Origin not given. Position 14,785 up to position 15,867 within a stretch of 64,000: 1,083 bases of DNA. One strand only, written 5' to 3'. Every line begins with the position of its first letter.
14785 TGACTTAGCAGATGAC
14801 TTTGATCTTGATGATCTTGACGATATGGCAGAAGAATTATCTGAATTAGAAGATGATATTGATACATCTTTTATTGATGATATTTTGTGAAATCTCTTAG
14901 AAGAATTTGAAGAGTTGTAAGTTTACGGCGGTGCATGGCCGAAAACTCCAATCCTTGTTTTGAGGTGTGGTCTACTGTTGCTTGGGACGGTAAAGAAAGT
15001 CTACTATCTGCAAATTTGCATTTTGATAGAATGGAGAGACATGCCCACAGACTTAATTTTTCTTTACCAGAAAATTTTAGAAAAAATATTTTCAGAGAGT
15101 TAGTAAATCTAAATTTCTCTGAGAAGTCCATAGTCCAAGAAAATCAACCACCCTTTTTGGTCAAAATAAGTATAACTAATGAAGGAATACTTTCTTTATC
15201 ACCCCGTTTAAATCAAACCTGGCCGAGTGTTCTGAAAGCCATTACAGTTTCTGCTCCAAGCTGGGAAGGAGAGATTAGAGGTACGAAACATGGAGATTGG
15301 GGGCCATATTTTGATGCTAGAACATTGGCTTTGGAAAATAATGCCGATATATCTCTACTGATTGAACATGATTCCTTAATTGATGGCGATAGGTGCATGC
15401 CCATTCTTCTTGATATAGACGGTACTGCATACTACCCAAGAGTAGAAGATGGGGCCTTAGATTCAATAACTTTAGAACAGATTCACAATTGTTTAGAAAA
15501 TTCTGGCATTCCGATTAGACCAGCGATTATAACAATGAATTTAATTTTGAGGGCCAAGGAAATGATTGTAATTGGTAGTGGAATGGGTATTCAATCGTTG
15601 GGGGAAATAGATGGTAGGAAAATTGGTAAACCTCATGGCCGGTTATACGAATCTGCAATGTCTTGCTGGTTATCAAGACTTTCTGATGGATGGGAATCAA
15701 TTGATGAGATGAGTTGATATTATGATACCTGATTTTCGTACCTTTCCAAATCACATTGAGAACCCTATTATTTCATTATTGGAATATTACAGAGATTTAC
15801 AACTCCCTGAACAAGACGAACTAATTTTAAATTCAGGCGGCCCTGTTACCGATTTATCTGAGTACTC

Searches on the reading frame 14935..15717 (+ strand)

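Call 37: search_protein_families(library=pfam, proteins=[window:14935-15717:+], max_evalue=0.1)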
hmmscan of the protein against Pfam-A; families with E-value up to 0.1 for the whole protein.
window:14935-15717:+ (260 aa): 1 family
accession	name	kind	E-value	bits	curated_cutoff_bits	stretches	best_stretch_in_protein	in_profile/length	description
PF01063.24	Aminotran_4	-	1.3e-16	61.6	28.5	1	14-223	5-221/223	Amino-transferase class IV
